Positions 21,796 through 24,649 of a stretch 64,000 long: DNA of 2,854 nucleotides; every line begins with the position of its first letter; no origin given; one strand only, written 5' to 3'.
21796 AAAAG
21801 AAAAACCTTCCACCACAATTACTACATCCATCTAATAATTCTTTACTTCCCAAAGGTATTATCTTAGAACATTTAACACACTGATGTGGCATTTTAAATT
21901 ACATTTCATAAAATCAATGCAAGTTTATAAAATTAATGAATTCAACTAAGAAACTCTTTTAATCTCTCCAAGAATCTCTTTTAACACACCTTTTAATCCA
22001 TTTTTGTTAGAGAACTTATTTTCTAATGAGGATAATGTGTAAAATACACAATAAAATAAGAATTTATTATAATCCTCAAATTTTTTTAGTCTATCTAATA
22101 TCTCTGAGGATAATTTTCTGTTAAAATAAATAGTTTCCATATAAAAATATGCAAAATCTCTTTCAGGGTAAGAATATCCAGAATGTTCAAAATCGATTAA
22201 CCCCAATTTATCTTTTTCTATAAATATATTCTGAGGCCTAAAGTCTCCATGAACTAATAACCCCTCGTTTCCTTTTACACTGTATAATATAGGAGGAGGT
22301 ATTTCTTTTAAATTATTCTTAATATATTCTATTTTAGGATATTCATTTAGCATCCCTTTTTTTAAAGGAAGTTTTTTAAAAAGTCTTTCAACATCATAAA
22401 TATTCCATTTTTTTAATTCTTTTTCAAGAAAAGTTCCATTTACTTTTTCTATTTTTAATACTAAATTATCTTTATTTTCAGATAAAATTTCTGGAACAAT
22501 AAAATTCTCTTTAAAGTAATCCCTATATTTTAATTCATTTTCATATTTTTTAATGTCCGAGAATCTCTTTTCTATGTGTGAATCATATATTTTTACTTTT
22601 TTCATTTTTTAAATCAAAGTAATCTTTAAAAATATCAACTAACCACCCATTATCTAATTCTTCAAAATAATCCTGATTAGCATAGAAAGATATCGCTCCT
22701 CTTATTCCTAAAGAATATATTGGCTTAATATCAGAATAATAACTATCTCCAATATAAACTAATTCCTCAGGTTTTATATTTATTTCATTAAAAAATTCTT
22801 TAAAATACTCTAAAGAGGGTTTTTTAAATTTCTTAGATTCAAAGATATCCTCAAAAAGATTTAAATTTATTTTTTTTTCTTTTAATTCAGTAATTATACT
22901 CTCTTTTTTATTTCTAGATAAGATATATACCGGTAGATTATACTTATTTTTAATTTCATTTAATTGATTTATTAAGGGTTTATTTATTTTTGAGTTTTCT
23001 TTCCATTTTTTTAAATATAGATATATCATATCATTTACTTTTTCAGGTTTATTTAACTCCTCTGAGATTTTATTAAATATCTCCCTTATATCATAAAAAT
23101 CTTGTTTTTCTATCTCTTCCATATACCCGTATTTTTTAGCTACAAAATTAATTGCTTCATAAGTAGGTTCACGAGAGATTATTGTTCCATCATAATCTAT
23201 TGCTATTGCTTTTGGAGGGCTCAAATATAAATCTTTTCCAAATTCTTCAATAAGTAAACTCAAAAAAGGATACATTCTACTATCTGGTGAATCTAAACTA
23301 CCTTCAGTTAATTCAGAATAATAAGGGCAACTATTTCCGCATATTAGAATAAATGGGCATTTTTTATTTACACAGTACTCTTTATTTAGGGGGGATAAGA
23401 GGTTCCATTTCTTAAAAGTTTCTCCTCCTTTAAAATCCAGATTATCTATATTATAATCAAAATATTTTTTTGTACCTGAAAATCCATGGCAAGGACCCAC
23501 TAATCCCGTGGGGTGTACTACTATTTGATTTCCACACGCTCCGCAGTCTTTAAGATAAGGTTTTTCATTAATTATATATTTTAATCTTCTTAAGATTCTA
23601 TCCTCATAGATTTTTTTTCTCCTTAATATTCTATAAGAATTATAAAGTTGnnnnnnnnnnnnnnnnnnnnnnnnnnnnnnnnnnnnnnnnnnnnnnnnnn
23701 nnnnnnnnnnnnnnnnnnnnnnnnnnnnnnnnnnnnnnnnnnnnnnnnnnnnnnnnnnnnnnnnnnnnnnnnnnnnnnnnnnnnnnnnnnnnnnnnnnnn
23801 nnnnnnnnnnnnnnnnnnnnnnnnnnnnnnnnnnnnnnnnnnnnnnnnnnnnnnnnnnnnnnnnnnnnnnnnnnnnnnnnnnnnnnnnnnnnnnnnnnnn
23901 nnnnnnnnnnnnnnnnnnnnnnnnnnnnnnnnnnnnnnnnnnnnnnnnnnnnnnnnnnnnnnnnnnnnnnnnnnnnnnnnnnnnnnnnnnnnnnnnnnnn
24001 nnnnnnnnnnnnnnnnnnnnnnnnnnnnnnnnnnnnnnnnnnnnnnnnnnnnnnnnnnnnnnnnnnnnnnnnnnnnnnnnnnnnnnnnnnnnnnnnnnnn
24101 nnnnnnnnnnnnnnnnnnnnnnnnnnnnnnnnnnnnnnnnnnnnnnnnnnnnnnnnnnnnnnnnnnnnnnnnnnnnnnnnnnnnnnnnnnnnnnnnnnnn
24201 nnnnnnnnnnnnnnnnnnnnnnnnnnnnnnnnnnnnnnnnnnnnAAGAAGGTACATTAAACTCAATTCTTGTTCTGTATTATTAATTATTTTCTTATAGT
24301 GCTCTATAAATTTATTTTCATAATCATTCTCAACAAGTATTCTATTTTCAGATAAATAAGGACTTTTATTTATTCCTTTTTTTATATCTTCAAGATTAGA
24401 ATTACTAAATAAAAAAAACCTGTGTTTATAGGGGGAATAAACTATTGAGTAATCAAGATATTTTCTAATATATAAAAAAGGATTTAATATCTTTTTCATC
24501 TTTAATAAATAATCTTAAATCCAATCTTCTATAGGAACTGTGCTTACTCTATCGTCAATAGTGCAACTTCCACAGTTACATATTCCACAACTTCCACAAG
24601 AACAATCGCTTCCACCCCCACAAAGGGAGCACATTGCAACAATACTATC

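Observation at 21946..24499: Unusual enzyme set: rSAM/SPASM maturase fused to a HAD phosphatase-fold domain and overlapping an APH-type kinase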

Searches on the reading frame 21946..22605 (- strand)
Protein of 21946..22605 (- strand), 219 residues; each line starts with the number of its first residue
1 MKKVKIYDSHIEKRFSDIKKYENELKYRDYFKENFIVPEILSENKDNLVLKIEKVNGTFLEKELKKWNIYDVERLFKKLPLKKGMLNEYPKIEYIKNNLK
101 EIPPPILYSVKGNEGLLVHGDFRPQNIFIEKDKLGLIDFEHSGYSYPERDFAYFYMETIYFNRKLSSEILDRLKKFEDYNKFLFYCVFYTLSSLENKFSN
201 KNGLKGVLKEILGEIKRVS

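Call 3: search_protein_families(library=pfam, proteins=[window:21946-22605:-], max_evalue=0.01)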
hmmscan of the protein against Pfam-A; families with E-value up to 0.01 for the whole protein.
window:21946-22605:- (219 aa): 5 families
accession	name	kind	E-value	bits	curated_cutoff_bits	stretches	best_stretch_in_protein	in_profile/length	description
PF01636.29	APH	-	2.6e-10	40.9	23.2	1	95-158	154-211/239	Phosphotransferase enzyme family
PF01633.27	Choline_kinase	-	4e-08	33.4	29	1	106-198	155-248/300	Choline/ethanolamine kinase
PF19974.5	TCAD9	-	3.6e-05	23.6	40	1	117-155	299-338/429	Ternary complex associated domain 9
PF00069.31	Pkinase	-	0.0014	18.5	31.7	1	16-205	42-204/263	Protein kinase domain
PF01163.29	RIO1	-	0.0031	17.6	22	0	113-140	122-149/187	RIO domain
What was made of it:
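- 21946..22605 (-): Minimal APH/choline-kinase-like kinase (219 aa); its start overlaps the maturase stop by 23 nt. Pfam APH and Choline_kinase (call 3).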

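Call 4: search_protein_families(library=ncbifam, proteins=[window:21946-22605:-], max_evalue=0.01)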
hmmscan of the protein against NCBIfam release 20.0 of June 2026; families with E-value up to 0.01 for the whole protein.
window:21946-22605:- (219 aa): 7 families
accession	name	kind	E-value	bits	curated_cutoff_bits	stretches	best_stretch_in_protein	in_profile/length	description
NF033068.1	APH_3p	equivalog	5.6e-06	26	205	1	115-187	175-250/255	APH(3') family aminoglycoside O-phosphotransferase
TIGR03724.2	arch_bud32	equivalog_domain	8.1e-05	22.2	125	1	117-152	106-141/193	KEOPS complex kinase/ATPase Bud32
NF033112.0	APH_3p_A16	exception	0.00015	21.3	580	1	110-188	177-258/262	aminoglycoside 3'-O-phosphotransferase AphA16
TIGR02906.1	spore_CotS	subfamily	0.00015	20.8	172.7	1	108-170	181-247/314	CotS family spore coat protein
TIGR02904.1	spore_ysxE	equivalog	0.00036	19.9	263.55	1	116-182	197-264/309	spore coat protein YsxE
TIGR02172.1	Fb_sc_TIGR02172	paralog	0.00062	19.7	228.2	1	88-165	127-203/226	TIGR02172 family protein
NF038156.1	lant_syn_V_LxmK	equivalog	0.0031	16.6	315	1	116-157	192-233/347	class V lanthionine synthetase subunit LxmK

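Call 24: search_solved_structures(query=window:21946-22605:-, max_evalue=1)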
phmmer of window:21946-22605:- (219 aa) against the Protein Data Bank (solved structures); distinct sequences matched with E-value up to 1: 24.
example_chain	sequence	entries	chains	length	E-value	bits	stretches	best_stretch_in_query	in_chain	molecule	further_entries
6yxs_A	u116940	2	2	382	0.00051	23.1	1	112-191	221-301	Choline kinase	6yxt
3fi8_A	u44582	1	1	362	0.00054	23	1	112-191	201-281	Choline kinase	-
3c5i_A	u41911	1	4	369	0.00063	22.8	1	93-188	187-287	Choline kinase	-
5afv_A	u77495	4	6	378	0.0099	18.9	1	86-217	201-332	CHOLINE KINASE ALPHA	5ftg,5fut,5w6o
3zm9_A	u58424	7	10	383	0.01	18.8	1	86-217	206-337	CHOLINE KINASE ALPHA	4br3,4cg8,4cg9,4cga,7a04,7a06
7nb1_AAA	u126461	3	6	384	0.01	18.8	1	86-217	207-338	Choline kinase alpha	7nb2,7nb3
2cko_A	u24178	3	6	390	0.011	18.7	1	86-217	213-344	CHOLINE KINASE ALPHA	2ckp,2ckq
3f2r_A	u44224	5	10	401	0.011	18.7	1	86-217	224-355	Choline kinase alpha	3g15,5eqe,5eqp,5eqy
2i7q_A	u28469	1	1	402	0.011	18.7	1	86-217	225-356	Choline kinase alpha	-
4da5_A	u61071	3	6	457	0.015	18.3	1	86-217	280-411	Choline kinase alpha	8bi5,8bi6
4apc_A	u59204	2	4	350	0.17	14.8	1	114-215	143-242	SERINE/THREONINE-PROTEIN KINASE NEK1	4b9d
8agy_A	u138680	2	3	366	0.23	14.4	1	117-166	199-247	Corramycin phosphotransferase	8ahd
7dg4_A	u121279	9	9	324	0.48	13.4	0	4-161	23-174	Dual specificity tyrosine-phosphorylation-regulated kinase 2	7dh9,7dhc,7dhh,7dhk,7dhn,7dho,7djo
7dhv_A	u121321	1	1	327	0.49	13.3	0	4-161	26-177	Dual specificity tyrosine-phosphorylation-regulated kinase 2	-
7dh3_A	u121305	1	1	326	0.49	13.3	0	4-161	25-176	Dual specificity tyrosine-phosphorylation-regulated kinase 2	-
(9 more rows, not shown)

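Call 37: find_homologous_proteins(query=A2, max_evalue=0.001)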
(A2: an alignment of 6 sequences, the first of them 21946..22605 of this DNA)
Query A2 (6 sequences) (219 aa, profile of the alignment): 11 proteins with E <= 0.001 among 4371 candidates.
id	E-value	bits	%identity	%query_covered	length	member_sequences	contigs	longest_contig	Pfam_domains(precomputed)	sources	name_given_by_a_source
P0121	2.2e-83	297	100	100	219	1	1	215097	PF01633.27,PF01636.30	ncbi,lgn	-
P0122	2.0e-77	278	27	70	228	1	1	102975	PF03109.23,PF19974.6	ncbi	-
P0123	4.3e-75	270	79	100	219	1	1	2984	PF01633.27,PF01636.30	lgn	-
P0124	4.7e-68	247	25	85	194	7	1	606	PF19974.6,PF01636.30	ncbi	ncbi:MAG: hypothetical protein ACP5K3_03820, partial [Candidatus Micrarchaeia archaeon]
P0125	8.0e-61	224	53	100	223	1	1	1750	PF19974.6,PF01633.27,PF01636.30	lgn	-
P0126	2.2e-59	219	33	76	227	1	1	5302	PF01636.30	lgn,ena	-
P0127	8.7e-59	217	28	88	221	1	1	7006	PF03109.23,PF01636.30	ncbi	ncbi:MAG: phosphotransferase [Candidatus Micrarchaeaceae archaeon]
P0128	3.3e-51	192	28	75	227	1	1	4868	PF01636.30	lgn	-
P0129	6.7e-48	181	35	99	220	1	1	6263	PF01636.30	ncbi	-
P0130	7.7e-32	129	35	79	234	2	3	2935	PF19974.6,PF01633.27,PF02958.27,PF01636.30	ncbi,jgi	jgi:thiamine kinase-like enzyme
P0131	7.6e-4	37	29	46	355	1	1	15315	PF01636.30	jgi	-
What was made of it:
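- Those I could match by contig length lie on maturase-bearing contigs (call 37).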

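Call 48: predict_structure(alignment_id=A4)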
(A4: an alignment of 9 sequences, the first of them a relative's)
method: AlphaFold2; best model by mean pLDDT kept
length: 219 residues; sequences in the alignment: 9
mean_pLDDT: 93.1   pTM: 0.87
mean pLDDT of the five models: 93.1, 92.9, 92.7, 92.3, 88.8
residues with pLDDT >= 90: 192; 70-90: 24; 50-70: 2; < 50: 1
segments of 3 or more residues with pLDDT < 50: none
pLDDT, mean of each block of 10 residues (from residue 1): 84 95 95 96 97 95 93 94 94 95 94 93 95 95 95 91 92 91 96 90 91 87
secondary structure, 60 per line:
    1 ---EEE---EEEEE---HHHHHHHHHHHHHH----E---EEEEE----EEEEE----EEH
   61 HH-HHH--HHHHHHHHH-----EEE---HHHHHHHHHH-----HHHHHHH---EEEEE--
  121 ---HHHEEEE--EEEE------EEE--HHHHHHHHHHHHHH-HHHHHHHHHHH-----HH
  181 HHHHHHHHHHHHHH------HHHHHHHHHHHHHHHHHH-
elements in order: E4-6 E10-14 H18-31 E40-44 E49-53 H69-77 E83-85 H89-98 H104-110 E114-118 E127-130 E133-136 E143-145 H148-161 H163-173 H179-194 H201-218
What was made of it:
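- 21946..22605 (-): AF2 pLDDT 93 (call 48).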

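Call 52: fold_search(model_id=the predicted structure, library=pdb)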
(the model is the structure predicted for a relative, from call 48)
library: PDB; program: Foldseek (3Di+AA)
matches with E <= 10: 1685; with E <= 0.001: 276
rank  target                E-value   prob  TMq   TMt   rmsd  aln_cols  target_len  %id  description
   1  2pui_A                3.1e-07  1.00  0.44  0.28  17.0       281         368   16  Structures of 5-methylthioribose kinase reveal substrate specificity and unusual mode of nucleotide binding (released 2007-05-22)
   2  3n4u                  3.4e-07  1.00  0.56  0.43   7.5       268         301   17  app APH(2")-IVa form II (released 2010-06-30)
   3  8yv5_B                6.4e-07  1.00  0.46  0.57  10.9       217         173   16  The crystal structure of G. acetivorans RNA kinase Ark1 in complex with ATP (released 2025-04-02)
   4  8yv5_A                7.6e-07  1.00  0.46  0.57  11.0       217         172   16  The crystal structure of G. acetivorans RNA kinase Ark1 in complex with ATP (released 2025-04-02)
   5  2pu8_A                9.6e-07  1.00  0.43  0.27  17.3       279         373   15  Structures of 5-methylthioribose kinase reveal substrate specificity and unusual mode of nucleotide binding (released 2007-05-22)
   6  2pui_B                1.1e-06  1.00  0.44  0.28  17.2       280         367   15  Structures of 5-methylthioribose kinase reveal substrate specificity and unusual mode of nucleotide binding (released 2007-05-22)
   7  2pul_A                1.3e-06  1.00  0.44  0.27  17.2       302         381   14  Structures of 5-methylthioribose kinase reveal substrate specificity and unusual mode of nucleotide binding (released 2007-05-22)
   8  3dxq_A                1.3e-06  1.00  0.62  0.49   5.7       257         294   14  Crystal structure of choline/ethanolamine kinase family protein (NP_106042.1) from MESORHIZOBIUM LOTI at 2.55 A resolu (released 2008-08-05)
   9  4r7b_B                1.4e-06  1.00  0.62  0.49   6.8       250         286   15  Crystal structure of pneumococcal LicA in complex with choline (released 2015-08-12)
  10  4n57_A                1.4e-06  1.00  0.59  0.47   6.8       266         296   15  Crystal structure of aminoglycoside phosphotransferase APH(2'')-IVa ADP complex (released 2014-12-17)
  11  3sgc                  1.4e-06  1.00  0.53  0.41  10.0       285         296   17  Crystal Structure of Apo Aminoglycoside-2''-Phosphotransferase Type IVa (released 2011-06-29)
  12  9qoe_B                1.4e-06  1.00  0.50  0.39  10.0       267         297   18  APH(2'')-Id with a fragment (released 2026-02-11)
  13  5c4k_B                1.7e-06  1.00  0.55  0.43   7.6       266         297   19  APH(2")-IVa in complex with GET (G418) at room temperature (released 2016-02-03)
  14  4r77_A                1.8e-06  1.00  0.65  0.53   6.3       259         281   13  Crystal structure of choline kinase LicA from Streptococcus pneumoniae (released 2015-08-12)
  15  8ahd_A                1.9e-06  1.00  0.40  0.28  12.3       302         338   15  The apo structure of the Corramycin phosphotransferase (released 2023-08-16)
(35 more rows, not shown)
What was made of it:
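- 21946..22605 (-): Foldseek matches MTR kinase, APH(2''), LicA, Bud32 and corramycin/capreomycin phosphotransferases (call 52).
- On APH / choline-kinase-like (ELK) kinases: Fold confirmed (calls 48, 52).
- The kinase's best sequence and structure matches are small-molecule kinases: choline kinase, MTR kinase and APH (calls 24, 52). The kinase resembles choline kinases (Pfam 4e-08, call 3; PDB hits, call 24) and 5-methylthioribose kinase (top Foldseek hit, call 52). The kinase fold matches include the corramycin and capreomycin phosphotransferases (call 52).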

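Call 74: search_protein_families(library=padloc, proteins=[window:21946-22605:-], max_evalue=0.001)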
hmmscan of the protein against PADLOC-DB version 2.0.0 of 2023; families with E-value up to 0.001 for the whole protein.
window:21946-22605:- (219 aa): 0 families

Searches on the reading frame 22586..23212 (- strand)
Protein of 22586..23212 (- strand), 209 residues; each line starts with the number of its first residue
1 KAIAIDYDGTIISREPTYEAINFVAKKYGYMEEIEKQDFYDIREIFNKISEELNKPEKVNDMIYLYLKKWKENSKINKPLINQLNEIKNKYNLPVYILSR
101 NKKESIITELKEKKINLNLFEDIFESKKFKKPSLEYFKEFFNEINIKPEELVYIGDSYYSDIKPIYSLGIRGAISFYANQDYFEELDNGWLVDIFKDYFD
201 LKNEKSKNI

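Call 38: search_protein_families(library=ncbifam, proteins=[window:22586-23212:-], max_evalue=0.1)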
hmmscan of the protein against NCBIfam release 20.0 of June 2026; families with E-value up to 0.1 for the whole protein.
seq(209 aa): 22 families
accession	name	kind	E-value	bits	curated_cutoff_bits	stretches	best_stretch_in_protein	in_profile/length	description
TIGR02253.1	CTE7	subfamily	3.9e-14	52.9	169.75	1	6-181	8-199/221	TIGR02253 family HAD-type hydrolase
TIGR01662.1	HAD-SF-IIIA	subfamily_domain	8.5e-10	38.9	44.6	1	93-172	42-135/141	HAD-IIIA family hydrolase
TIGR02252.1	DREG-2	subfamily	5.9e-09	36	155.2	1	25-173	53-202/203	HAD hydrolase, REG-2-like, family IA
TIGR01549.1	HAD-SF-IA-v1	subfamily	6.2e-08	33.2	23.3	1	39-163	20-143/149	HAD-IA family hydrolase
TIGR02254.1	YjjG_YfnB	equivalog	8.6e-08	31.9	159.9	1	44-171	66-192/223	YjjG family noncanonical pyrimidine nucleotidase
NF009695.0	PRK13222.1-2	equivalog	5e-06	26.2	225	1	1-165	7-183/226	phosphoglycolate phosphatase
TIGR01668.1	YqeG_hyp_ppase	hypoth_equivalog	1.8e-05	24.3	89.1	1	73-162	41-122/170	YqeG family HAD IIIA-type phosphatase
TIGR02247.1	HAD-1A3-hyp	subfamily_domain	2e-05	24.4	125.4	1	33-187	57-206/211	epoxide hydrolase N-terminal domain-like phosphatase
TIGR01458.1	HAD-SF-IIA-hyp3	hypoth_equivalog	7e-05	22.3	175.95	1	126-172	174-220/257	TIGR01458 family HAD-type hydrolase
NF009804.0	PRK13288.1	equivalog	0.00015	21.3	218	1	2-204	5-212/215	pyrophosphatase PpaX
TIGR01681.1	HAD-SF-IIIC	subfamily_domain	0.00051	20.9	35.75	1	1-156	1-120/132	HAD-IIIC family phosphatase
TIGR01509.1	HAD-SF-IA-v3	subfamily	0.00074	19.7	29.4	1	112-157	91-137/154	HAD-IA family hydrolase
TIGR01487.1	Pglycolate_arch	equivalog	0.0031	17.4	122.75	0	79-162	92-176/215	phosphoglycolate phosphatase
TIGR01460.1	HAD-SF-IIA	subfamily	0.0037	17.1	100.15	1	30-170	91-238/246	HAD-IIA family hydrolase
TIGR01656.1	Histidinol-ppas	subfamily_domain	0.0047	16.8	84.15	0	126-171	97-141/149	histidinol-phosphate phosphatase domain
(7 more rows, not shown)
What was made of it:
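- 22583..23212 (-): HAD-IA phosphatase-fold domain (aa 430-638): motif I D435-x-D437-x-T, motif II S528, motif III K560, motif IV G584-D585…D590, with a four-helix C1 cap. NCBIfam places it as generic HAD-IA only (call 38).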

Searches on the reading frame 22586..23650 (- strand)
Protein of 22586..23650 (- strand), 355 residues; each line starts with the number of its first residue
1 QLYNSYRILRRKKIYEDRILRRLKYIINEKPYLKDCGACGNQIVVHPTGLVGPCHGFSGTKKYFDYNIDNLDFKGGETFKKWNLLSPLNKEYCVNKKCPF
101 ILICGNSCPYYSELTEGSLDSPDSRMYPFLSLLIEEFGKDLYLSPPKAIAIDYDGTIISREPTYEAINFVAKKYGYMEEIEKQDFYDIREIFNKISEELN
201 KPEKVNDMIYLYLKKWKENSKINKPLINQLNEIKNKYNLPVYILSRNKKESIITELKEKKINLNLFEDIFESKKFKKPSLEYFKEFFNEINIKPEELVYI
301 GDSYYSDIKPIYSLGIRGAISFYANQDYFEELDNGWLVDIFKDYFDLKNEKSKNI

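Call 33: find_related_loci(query=A3, collection=metagenome_contigs, flank=3500)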
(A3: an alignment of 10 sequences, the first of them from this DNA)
Query A3 (355 aa) in metagenome_contigs; peptide patterns used: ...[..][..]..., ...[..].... (x = any residue, [..] = any of these).
170 stretches matched a pattern; 15 encode a relative of the query (tblastn E <= 1e-3); 15 distinct loci.
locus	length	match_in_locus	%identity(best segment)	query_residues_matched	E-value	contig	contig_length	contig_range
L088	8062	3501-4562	71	1-355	5e-162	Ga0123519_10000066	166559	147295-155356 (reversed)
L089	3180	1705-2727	50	1-343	2e-105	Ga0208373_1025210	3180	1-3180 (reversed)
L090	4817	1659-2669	41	1-340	3e-81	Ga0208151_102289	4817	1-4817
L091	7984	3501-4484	42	1-342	1e-80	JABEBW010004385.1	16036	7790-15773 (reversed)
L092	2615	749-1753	42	1-340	3e-82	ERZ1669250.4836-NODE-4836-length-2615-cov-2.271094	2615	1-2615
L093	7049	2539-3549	41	1-340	2e-80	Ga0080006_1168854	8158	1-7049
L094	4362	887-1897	41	1-340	1e-80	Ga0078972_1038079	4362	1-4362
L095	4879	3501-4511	40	1-340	5e-80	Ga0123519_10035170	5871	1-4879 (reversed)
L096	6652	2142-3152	41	1-340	2e-79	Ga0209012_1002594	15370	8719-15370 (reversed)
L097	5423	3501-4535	40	1-348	3e-78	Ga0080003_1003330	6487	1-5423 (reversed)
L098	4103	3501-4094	44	1-192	1e-52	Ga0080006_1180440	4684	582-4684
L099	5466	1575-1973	40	1-134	1e-28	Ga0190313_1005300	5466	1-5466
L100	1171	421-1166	51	9-258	1e-48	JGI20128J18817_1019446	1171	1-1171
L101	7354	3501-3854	38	5-124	2e-22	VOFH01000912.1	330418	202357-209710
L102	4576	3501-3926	30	2-142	4e-21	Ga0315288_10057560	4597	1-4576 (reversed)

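Call 42: search_protein_families(library=pfam, proteins=[L099:831-2468:+, L101:2610-4055:+, L102:2475-3956:+], max_evalue=0.001)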
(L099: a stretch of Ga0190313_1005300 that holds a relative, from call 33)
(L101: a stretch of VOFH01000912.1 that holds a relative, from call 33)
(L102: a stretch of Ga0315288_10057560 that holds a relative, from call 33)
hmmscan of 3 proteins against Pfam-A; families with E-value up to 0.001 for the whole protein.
L099:831-2468:+ (546 aa): 6 families
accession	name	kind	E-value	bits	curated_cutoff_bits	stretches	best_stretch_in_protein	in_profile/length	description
PF04055.27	Radical_SAM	-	3e-19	70.2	29.5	1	59-214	3-164/166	Radical SAM superfamily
PF00583.31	Acetyltransf_1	-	1.5e-11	45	20.7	1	445-527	26-116/116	Acetyltransferase (GNAT) family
PF13302.13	Acetyltransf_3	-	7.5e-11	43.3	25.4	1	424-528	28-138/138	Acetyltransferase (GNAT) domain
PF13353.11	Fer4_12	-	1.2e-08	35.7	22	1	57-165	9-119/137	4Fe-4S single cluster domain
PF13508.13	Acetyltransf_7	-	1.3e-07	32.3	27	1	448-529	2-84/84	Acetyltransferase (GNAT) domain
PF13673.13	Acetyltransf_10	-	2.4e-07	31.2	23.6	1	448-536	29-115/128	Acetyltransferase (GNAT) domain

L101:2610-4055:+ (482 aa): 2 families
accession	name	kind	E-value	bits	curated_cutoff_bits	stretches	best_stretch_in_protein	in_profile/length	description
PF04055.27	Radical_SAM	-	3.9e-17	63.4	29.5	1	86-256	3-161/166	Radical SAM superfamily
PF13353.11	Fer4_12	-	1.1e-05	26.2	22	1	87-209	12-119/137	4Fe-4S single cluster domain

L102:2475-3956:+ (494 aa): 2 families
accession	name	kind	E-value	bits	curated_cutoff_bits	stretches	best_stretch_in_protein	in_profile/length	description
PF04055.27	Radical_SAM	-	1.1e-12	48.9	29.5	1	134-307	2-165/166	Radical SAM superfamily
PF13353.11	Fer4_12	-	1.6e-05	25.7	22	1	134-252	10-119/137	4Fe-4S single cluster domain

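Call 85: find_related_loci(query=A3, collection=viral_contigs, flank=4000)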
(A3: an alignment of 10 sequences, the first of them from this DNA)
Query A3 (355 aa) in viral_contigs; peptide patterns used: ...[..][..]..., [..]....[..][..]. (x = any residue, [..] = any of these).
116 stretches matched a pattern, but none encodes a relative of the query by tblastn (E <= 1e-3).
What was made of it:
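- Tried and rejected: No viral contig carries the cassette (call 85).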

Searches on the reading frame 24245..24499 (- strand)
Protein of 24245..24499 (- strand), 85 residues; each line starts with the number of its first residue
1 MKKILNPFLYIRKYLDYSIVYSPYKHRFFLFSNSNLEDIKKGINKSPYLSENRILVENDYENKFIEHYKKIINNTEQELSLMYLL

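Call 38: search_protein_families(library=ncbifam, proteins=[window:24245-24499:-], max_evalue=0.1)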
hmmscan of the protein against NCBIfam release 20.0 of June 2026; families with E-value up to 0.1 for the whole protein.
seq(85 aa): 0 families
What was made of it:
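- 24275..24499 (-): N-terminal ~75 aa of the maturase: predicted four strands then helices (RRE/wHTH-like leader-binding domain). No HMM hit for this segment (call 38).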
